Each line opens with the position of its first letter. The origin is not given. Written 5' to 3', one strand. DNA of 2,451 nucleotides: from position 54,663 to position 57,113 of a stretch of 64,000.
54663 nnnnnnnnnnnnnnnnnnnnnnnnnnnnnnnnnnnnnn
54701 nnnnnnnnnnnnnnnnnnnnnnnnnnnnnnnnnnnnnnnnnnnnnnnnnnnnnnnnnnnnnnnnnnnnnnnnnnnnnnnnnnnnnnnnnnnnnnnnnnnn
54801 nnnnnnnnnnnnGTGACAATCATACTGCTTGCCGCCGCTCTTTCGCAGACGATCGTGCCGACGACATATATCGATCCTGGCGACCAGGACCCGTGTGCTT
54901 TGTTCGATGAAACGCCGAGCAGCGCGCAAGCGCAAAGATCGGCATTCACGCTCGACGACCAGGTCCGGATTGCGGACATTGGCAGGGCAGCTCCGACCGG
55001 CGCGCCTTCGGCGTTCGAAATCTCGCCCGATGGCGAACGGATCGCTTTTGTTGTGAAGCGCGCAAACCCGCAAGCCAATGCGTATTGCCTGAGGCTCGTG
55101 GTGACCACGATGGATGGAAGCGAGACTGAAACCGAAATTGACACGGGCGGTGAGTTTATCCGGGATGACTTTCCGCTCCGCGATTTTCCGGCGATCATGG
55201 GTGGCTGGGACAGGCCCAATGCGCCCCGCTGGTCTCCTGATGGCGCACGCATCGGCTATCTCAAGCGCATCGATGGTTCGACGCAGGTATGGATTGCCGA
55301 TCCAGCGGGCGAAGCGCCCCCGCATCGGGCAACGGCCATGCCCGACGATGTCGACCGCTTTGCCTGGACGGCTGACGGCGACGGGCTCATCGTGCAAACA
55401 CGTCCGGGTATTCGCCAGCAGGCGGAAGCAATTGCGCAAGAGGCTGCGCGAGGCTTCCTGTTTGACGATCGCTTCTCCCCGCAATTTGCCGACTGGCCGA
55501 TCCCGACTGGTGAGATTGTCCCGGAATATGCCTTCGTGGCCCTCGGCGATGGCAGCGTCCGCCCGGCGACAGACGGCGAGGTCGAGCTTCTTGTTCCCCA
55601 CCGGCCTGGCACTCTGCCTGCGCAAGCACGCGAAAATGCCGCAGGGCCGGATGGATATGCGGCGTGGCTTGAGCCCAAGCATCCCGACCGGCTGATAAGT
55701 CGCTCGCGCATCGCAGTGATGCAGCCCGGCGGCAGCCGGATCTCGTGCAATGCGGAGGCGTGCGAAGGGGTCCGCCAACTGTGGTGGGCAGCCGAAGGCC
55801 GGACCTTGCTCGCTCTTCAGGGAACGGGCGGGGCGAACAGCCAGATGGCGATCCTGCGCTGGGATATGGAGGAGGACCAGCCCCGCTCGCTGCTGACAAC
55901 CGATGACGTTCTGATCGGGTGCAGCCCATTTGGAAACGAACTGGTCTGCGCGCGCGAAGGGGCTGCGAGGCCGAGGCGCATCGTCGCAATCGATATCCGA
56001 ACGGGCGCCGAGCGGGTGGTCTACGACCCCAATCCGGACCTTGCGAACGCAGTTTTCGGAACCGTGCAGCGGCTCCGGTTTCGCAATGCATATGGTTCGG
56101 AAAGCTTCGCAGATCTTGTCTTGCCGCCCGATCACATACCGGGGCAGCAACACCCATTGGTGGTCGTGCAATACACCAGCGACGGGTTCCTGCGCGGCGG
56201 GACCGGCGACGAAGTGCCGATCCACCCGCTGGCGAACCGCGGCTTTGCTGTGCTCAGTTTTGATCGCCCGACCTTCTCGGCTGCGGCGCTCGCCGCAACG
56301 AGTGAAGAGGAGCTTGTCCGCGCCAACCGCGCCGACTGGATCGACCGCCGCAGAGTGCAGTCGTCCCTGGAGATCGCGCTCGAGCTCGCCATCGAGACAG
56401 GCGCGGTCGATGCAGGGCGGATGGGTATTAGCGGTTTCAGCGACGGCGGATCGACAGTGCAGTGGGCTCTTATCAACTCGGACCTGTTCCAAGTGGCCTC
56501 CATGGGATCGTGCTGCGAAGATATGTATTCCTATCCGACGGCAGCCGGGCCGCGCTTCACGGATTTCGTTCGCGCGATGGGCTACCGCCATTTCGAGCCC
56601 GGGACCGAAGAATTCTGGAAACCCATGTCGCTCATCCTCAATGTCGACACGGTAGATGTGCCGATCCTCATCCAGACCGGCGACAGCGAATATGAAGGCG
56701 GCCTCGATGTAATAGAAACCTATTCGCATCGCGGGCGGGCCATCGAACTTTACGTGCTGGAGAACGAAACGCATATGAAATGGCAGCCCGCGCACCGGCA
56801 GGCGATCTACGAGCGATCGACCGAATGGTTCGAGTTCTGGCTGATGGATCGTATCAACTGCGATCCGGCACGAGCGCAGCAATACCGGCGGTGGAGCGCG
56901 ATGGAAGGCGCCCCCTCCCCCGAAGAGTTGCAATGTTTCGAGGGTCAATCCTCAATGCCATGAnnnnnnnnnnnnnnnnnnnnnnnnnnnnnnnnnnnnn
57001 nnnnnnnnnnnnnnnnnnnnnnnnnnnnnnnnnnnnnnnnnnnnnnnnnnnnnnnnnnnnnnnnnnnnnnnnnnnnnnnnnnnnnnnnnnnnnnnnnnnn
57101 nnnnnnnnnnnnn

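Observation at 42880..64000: Candidate undescribed system: a lasso-peptide make/import/destroy module inside the quorum-sensing and frameshift control core of a conjugative element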

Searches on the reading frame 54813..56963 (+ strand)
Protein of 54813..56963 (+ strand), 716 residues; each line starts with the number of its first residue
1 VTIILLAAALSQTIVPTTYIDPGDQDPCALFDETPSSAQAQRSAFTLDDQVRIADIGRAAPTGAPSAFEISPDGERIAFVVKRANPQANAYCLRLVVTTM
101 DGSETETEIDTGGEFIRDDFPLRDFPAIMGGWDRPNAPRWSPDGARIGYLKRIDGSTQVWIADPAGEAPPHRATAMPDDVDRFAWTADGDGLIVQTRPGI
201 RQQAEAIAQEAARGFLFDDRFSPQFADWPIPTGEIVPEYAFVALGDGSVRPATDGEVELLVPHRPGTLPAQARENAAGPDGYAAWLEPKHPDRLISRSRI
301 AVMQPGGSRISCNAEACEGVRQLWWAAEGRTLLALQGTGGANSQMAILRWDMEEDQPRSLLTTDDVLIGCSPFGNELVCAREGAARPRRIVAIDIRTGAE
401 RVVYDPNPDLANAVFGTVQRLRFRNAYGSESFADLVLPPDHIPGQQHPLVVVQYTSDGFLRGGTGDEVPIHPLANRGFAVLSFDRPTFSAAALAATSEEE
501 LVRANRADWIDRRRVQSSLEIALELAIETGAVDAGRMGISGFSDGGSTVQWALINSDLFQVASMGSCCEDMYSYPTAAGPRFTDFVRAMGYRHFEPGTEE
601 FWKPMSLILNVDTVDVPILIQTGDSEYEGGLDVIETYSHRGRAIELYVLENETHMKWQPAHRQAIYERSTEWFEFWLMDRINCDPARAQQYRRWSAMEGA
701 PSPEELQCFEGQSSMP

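Call 5: search_protein_families(library=pfam, proteins=[window:54813-56963:+], max_evalue=0.01)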
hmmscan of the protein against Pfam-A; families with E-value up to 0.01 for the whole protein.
window:54813-56963:+ (716 aa): 2 families
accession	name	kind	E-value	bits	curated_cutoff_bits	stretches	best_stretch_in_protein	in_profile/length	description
PF00326.27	Peptidase_S9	-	2.3e-12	47.3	22.6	1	522-677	51-210/213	Prolyl oligopeptidase family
PF07676.18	PD40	-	0.00035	20.9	20.9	0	137-161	13-38/38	WD40-like Beta Propeller Repeat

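Call 17: find_homologous_proteins(query=window:54813-56963:+, max_evalue=1e-10)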
Query window:54813-56963:+ (716 aa): 545 proteins with E <= 1e-10 among 8000 candidates; the best 120 are listed.
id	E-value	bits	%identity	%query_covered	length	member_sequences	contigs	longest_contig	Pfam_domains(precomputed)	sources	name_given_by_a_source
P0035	0.0e+0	1567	95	100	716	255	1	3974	PF00326.28,PF26549.1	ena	-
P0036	0.0e+0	1176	71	100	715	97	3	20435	PF00326.28,PF26549.1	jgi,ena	-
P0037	0.0e+0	1143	70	100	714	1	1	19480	PF00326.28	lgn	-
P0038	0.0e+0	1133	69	98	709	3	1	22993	PF00326.28,PF26549.1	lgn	-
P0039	0.0e+0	1131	68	97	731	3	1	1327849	PF00326.28,PF26549.1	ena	-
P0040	0.0e+0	1023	63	100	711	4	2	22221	PF00326.28,PF26549.1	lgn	-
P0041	1.7e-297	1007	62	100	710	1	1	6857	PF00326.28,PF26549.1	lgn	-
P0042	2.1e-297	1006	62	99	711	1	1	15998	PF00326.28,PF26549.1,PF07676.19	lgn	-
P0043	6.6e-293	991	62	100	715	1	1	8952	PF00326.28,PF26549.1,PF07676.19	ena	-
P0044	9.8e-293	991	62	99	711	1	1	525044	PF00326.28,PF26549.1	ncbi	-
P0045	6.0e-292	988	61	97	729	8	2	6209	PF00326.28,PF26549.1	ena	-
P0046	3.1e-291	986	62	98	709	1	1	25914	PF00326.28,PF26549.1,PF07676.19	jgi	jgi:dipeptidyl aminopeptidase/acylaminoacyl peptidase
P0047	4.4e-291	985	63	97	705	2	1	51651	PF00326.28,PF26549.1,PF07676.19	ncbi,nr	ncbi:MAG: hypothetical protein APF78_09440 [Sphingomonadales bacterium BRH_c3]|nr:MAG: hypothetical 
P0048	6.9e-291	985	60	100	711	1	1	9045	PF00326.28,PF26549.1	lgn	-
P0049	5.3e-290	982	61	100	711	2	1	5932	PF00326.28,PF26549.1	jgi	jgi:dipeptidyl aminopeptidase/acylaminoacyl peptidase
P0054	1.6e-286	970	61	97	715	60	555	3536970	PF00326.28,PF26549.1,PF07676.19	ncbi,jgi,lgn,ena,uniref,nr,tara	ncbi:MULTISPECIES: Atxe2 family lasso peptide isopeptidase [Sphingomonadales]|jgi:dipeptidyl aminope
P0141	2.2e-259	881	57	97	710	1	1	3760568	PF00326.28,PF26549.1,PF07676.19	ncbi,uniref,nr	ncbi:Atxe2 family lasso peptide isopeptidase [Porphyrobacter sp. YT40]|uniref:Atxe2 family lasso pep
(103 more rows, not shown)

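Call 24: find_encoding_contigs(protein=P0054, flank=10000, max_places=5)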
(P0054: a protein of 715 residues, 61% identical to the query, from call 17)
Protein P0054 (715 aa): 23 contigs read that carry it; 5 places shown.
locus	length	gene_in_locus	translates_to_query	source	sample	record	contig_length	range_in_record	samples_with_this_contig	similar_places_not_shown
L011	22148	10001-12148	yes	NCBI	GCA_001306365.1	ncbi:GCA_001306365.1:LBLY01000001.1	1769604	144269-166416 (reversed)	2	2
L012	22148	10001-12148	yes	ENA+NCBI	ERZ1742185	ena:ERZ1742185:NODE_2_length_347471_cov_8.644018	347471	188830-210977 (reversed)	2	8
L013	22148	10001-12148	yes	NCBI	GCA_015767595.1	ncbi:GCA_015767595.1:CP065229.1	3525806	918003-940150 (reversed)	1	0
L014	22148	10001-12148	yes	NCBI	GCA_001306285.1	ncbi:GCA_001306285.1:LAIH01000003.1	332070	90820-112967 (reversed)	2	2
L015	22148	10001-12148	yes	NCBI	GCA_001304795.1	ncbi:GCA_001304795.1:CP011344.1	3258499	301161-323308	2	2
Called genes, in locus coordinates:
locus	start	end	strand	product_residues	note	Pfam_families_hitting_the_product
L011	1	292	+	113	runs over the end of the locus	PF00403:HMA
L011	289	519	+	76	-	-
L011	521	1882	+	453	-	PF07992:Pyr_redox_2, PF13738:Pyr_redox_3, PF00070:Pyr_redox, PF02852:Pyr_redox_dim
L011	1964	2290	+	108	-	PF02694:UPF0060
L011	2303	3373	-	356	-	PF13593:SBF_like (weak), PF01758:SBF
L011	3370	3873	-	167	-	PF01451:LMWPc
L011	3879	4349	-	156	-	PF00903:Glyoxalase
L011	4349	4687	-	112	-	PF12840:HTH_20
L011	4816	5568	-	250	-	PF03472:Autoind_bind, PF00196:GerE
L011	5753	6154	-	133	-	PF10074:RovC_DNA-bd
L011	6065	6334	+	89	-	-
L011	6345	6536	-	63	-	PF20109:Trans_reg_dom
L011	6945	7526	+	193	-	PF04542:Sigma70_r2 (weak), PF08281:Sigma70_r4_2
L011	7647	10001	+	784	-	PF07715:Plug, PF00593:TonB_dep_Rec_b-barrel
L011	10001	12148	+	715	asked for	PF07676:PD40 (faint), PF26549:Tricorn_N (faint), PF00326:Peptidase_S9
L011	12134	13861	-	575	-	PF00733:Asn_synthase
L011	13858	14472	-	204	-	PF13471:Transglut_core3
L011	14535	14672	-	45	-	PF24178:Subterisin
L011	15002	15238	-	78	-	PF10038:DUF2274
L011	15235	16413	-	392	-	PF03743:TrbI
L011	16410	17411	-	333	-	PF03524:CagX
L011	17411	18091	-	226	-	PF04335:VirB8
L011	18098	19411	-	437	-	PF04610:TrbL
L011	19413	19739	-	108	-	PF20084:TrbK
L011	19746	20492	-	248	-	-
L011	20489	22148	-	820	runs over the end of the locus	PF27097:VirB4_TrbE_N, PF03135:CagE_TrbE_VirB (weak), PF19044:P-loop_TraG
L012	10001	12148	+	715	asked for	PF07676:PD40 (faint), PF26549:Tricorn_N (faint), PF00326:Peptidase_S9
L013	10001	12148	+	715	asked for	PF07676:PD40 (faint), PF26549:Tricorn_N (faint), PF00326:Peptidase_S9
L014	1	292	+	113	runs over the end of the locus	PF00403:HMA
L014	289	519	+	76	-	-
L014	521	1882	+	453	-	PF07992:Pyr_redox_2, PF13738:Pyr_redox_3, PF00070:Pyr_redox, PF02852:Pyr_redox_dim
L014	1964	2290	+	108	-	PF02694:UPF0060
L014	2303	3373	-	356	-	PF13593:SBF_like (weak), PF01758:SBF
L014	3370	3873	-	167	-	PF01451:LMWPc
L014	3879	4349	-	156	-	PF00903:Glyoxalase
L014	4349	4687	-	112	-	PF12840:HTH_20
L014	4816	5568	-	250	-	PF03472:Autoind_bind, PF00196:GerE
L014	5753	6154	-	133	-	PF10074:RovC_DNA-bd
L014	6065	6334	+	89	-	-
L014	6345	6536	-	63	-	PF20109:Trans_reg_dom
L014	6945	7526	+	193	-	PF04542:Sigma70_r2 (weak), PF08281:Sigma70_r4_2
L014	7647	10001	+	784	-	PF07715:Plug, PF00593:TonB_dep_Rec_b-barrel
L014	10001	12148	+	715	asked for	PF07676:PD40 (faint), PF26549:Tricorn_N (faint), PF00326:Peptidase_S9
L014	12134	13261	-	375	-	PF00733:Asn_synthase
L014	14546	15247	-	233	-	PF08808:RES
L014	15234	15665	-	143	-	PF20432:Xre-like-HTH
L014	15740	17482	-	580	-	PF11843:DUF3363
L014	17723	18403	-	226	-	PF01464:SLT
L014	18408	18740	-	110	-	PF05284:DUF736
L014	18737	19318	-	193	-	PF10502:Peptidase_S26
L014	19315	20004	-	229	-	PF11000:DUF2840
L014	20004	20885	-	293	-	PF10134:RPA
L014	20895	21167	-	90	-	PF12728:HTH_17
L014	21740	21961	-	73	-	-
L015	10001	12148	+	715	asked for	PF07676:PD40 (faint), PF26549:Tricorn_N (faint), PF00326:Peptidase_S9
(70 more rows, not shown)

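Call 25: find_encoding_contigs(protein=P0141, flank=10000, max_places=2)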
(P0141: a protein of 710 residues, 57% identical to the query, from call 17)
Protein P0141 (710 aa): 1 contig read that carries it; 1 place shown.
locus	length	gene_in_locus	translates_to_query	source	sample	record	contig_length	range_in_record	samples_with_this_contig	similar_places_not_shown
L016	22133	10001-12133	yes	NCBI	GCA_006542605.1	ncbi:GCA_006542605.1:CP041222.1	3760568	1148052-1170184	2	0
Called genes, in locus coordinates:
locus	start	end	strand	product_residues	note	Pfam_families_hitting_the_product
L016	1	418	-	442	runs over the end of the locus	PF13428:TPR_14 (faint), PF13174:TPR_6 (faint), PF07719:TPR_2 (faint), PF25058:ARM_TT21 (faint), PF13432:TPR_16 (weak), PF14559:TPR_19 (weak), PF23914:TPR_CcmH_CycH (weak), PF14559:TPR_19, +3 more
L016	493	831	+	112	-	-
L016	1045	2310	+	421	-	PF13356:Arm-DNA-bind_3, PF00589:Phage_integrase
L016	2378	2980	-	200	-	PF00392:GntR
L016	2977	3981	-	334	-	PF05721:PhyH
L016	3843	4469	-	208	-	PF00765:Autoind_synth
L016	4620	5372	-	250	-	PF03472:Autoind_bind, PF00196:GerE (weak)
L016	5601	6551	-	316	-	PF10074:RovC_DNA-bd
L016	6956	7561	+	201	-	PF04542:Sigma70_r2, PF08281:Sigma70_r4_2, PF04545:Sigma70_r4 (faint)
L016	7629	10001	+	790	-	PF07715:Plug, PF00593:TonB_dep_Rec_b-barrel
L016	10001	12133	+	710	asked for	PF07676:PD40 (faint), PF26549:Tricorn_N, PF00326:Peptidase_S9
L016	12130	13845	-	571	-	PF00733:Asn_synthase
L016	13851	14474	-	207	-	PF13471:Transglut_core3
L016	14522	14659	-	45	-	PF24178:Subterisin (weak)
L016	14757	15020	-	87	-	PF10038:DUF2274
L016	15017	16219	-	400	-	PF03743:TrbI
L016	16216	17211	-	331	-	PF03524:CagX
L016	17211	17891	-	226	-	PF04335:VirB8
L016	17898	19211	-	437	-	PF04610:TrbL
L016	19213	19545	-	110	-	PF20084:TrbK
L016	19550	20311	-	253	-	-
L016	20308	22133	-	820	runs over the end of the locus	PF27097:VirB4_TrbE_N, PF19044:P-loop_TraG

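Call 37: search_dna_similar(query=window:54813-56963:+, collection=plasmids, mode=protein, max_rows=40, max_evalue=1e-20)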
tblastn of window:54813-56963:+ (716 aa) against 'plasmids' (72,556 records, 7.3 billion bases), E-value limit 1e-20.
Records with a match: 19; places in all: 20; records where one place covers at least 80% of the query: 16.
Best place of each record, by identity: <60% 19.
By first word of the organism name: Novosphingobium 7; Sphingopyxis 4; Sphingobium 3; Sphingomonas 2; Caulobacter 2; Asticcacaulis 1.
By predicted mobility (MOB-suite, as given by PLSDB): conjugative 9; non-mobilizable 8; mobilizable 2.
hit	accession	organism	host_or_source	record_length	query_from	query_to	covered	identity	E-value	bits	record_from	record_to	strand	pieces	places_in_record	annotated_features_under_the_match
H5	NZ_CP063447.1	Novosphingobium sp. ES2-1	mixed culture,activated sludge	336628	2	708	99%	55.2%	0e+0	729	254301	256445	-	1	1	Atxe2 family lasso peptide isopeptidase | TonB-dependent receptor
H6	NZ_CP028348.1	Novosphingobium sp. THN1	cell culture,surface water of Lake Taihu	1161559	3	708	99%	55.1%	0e+0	754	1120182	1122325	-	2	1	record has no annotation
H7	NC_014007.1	Sphingobium indicum UT26S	-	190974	28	697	94%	39.2%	2e-135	447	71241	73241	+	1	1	none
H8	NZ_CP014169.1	Sphingomonas panacis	Panax ginseng,bacterial cell,Panax ...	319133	28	708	95%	37.9%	7e-128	426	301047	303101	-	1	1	Atxe2 family lasso peptide isopeptidase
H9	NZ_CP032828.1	Sphingomonas paeninsulae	whole organism,soil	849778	46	699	91%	38.4%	3e-125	418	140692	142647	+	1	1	Atxe2 family lasso peptide isopeptidase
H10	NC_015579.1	Novosphingobium sp. PP1Y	-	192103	35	677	90%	38.7%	9e-116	391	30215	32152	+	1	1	Atxe2 family lasso peptide isopeptidase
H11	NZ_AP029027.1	Asticcacaulis sp. DW145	Lemna minor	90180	1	700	98%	34.6%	2e-122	410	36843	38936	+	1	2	Atxe2 family lasso peptide isopeptidase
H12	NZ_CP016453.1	Sphingobium sp. RAC03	Microbial isolate,Algal phycosphere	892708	6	698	97%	34.5%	9e-102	350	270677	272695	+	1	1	Atxe2 family lasso peptide isopeptidase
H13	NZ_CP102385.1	Sphingopyxis sp. DBS4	soil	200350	26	700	94%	34.8%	2e-103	355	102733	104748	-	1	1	Atxe2 family lasso peptide isopeptidase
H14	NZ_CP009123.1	Sphingopyxis fribergensis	soil sample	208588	26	700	94%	34.7%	1e-100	347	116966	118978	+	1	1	Atxe2 family lasso peptide isopeptidase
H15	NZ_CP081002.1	Sphingobium sp. V4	cell culture,soil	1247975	1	698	97%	33.0%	3e-96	334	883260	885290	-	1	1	record has no annotation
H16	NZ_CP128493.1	Novosphingobium resinovorum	pure cell culture,soil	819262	45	697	91%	34.8%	5e-109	371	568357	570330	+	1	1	Atxe2 family lasso peptide isopeptidase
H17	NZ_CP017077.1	Novosphingobium resinovorum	single cell,soil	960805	45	697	91%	34.8%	5e-109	371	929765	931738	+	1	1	Atxe2 family lasso peptide isopeptidase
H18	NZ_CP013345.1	Sphingopyxis macrogoltabida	whole organism,activated sludge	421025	38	676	89%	32.2%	4e-79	284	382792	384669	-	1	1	Atxe2 family lasso peptide isopeptidase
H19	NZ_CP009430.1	Sphingopyxis macrogoltabida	soil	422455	38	676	89%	32.2%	4e-79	284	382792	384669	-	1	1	Atxe2 family lasso peptide isopeptidase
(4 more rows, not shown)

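Call 38: get_annotated_region(hit=H5, flank=12000)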
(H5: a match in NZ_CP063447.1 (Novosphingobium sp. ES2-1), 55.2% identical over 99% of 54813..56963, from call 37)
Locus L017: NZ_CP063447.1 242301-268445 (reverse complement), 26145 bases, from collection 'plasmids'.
description: Novosphingobium sp. ES2-1 plasmid p2, complete sequence
organism: Novosphingobium sp. ES2-1 (NCBI taxid 2780074)
taxonomy: Bacteria; Pseudomonadota; Alphaproteobacteria; Sphingomonadales; Sphingomonadaceae; Novosphingobium; Novosphingobium sp. ES2-1
host: -; source: mixed culture,activated sludge; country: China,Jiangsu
typing (MOB-suite, as given by PLSDB): conjugative; relaxase MOBF; mating-pair formation MPF_F
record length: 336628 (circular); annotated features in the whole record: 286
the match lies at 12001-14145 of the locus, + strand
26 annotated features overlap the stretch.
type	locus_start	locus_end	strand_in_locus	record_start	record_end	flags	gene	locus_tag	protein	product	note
CDS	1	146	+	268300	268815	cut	-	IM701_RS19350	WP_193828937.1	hypothetical protein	-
CDS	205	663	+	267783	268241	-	-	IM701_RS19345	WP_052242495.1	nuclear transport factor 2 family protein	-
CDS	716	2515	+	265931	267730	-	recQ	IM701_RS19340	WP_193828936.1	DNA helicase RecQ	GO:0006310 - DNA recombination [Evidence IEA]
CDS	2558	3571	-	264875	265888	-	-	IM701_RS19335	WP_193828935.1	TerC family protein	-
CDS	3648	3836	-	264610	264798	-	-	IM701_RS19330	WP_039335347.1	hypothetical protein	-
CDS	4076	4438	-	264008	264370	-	-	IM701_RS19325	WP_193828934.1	HipA domain-containing protein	-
CDS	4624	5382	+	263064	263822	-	-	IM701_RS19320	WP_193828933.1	LuxR family transcriptional regulator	-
CDS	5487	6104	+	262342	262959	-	-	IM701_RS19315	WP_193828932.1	acyl-homoserine-lactone synthase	-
CDS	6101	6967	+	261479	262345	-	-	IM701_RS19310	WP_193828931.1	phytanoyl-CoA dioxygenase family protein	-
CDS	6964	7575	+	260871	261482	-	-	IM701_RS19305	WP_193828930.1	GntR family transcriptional regulator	GO:0006355 - regulation of DNA-templated transcription [Evidence IEA]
CDS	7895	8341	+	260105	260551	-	-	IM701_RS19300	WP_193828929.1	sigma-70 family RNA polymerase sigma factor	GO:0006352 - DNA-templated transcription initiation [Evidence IEA]; GO:0006355 - regulation of DNA-templated ...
CDS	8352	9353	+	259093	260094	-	-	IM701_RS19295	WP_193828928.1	DUF4880 domain-containing protein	-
CDS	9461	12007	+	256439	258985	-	-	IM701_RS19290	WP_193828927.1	TonB-dependent receptor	GO:0015891 - siderophore transport [Evidence IEA]; GO:0055085 - transmembrane transport [Evidence IEA]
CDS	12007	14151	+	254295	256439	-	-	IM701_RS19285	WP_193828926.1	Atxe2 family lasso peptide isopeptidase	-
CDS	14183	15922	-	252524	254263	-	-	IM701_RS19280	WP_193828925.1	asparagine synthase C-terminal domain-containing protein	-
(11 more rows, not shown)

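Call 39: get_annotated_region(hit=H8, flank=12000)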
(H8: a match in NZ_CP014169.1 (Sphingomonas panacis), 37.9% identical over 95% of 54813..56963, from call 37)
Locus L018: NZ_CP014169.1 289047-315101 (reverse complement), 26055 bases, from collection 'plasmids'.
description: Sphingomonas panacis strain DCY99 plasmid unnamed, complete sequence
organism: Sphingomonas panacis (NCBI taxid 1560345)
taxonomy: Bacteria; Pseudomonadota; Alphaproteobacteria; Sphingomonadales; Sphingomonadaceae; Sphingomonas; Sphingomonas panacis
host: -; source: Panax ginseng,bacterial cell,Panax ginseng root,10 years old rusty ginseng root; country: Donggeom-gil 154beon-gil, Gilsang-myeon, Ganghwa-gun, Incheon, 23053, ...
typing (MOB-suite, as given by PLSDB): conjugative; replicon rep_cluster_449; relaxase MOBF; mating-pair formation MPF_F
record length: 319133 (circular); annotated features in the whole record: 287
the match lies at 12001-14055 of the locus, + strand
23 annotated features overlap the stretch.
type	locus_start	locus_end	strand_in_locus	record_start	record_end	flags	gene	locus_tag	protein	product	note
CDS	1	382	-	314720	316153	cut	atpD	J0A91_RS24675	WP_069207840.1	F0F1 ATP synthase subunit beta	GO:0015986 - proton motive force-driven ATP synthesis [Evidence IEA]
CDS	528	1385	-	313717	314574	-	-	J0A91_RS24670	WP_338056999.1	YoaK family protein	-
CDS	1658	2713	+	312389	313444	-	-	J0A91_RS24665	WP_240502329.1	tyrosine-type recombinase/integrase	GO:0015074 - DNA integration [Evidence IEA]; GO:0006310 - DNA recombination [Evidence IEA]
CDS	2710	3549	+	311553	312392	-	-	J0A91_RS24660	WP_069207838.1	GIY-YIG nuclease family protein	-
CDS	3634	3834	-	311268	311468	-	-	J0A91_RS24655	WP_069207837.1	hypothetical protein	-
CDS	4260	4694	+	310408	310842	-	-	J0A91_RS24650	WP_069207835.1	type II toxin-antitoxin system VapC family toxin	-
CDS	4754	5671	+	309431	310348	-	-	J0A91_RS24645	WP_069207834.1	nucleotidyltransferase domain-containing protein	-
CDS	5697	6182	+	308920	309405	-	-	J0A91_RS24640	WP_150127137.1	hypothetical protein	-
CDS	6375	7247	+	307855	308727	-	-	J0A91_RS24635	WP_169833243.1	alpha/beta hydrolase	-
CDS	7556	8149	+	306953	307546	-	-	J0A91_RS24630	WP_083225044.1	RNA polymerase sigma factor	GO:0006352 - DNA-templated transcription initiation [Evidence IEA]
CDS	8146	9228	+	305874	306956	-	-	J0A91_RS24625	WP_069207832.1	FecR domain-containing protein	-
CDS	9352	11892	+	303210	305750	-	-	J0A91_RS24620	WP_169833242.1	TonB-dependent receptor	GO:0015891 - siderophore transport [Evidence IEA]; GO:0055085 - transmembrane transport [Evidence IEA]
CDS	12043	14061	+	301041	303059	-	-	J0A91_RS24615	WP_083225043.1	Atxe2 family lasso peptide isopeptidase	-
CDS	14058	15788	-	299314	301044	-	-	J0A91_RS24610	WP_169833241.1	asparagine synthase-related protein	GO:0006529 - asparagine biosynthetic process [Evidence IEA]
CDS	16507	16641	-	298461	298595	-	-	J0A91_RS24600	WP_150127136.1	benenodin family lasso peptide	-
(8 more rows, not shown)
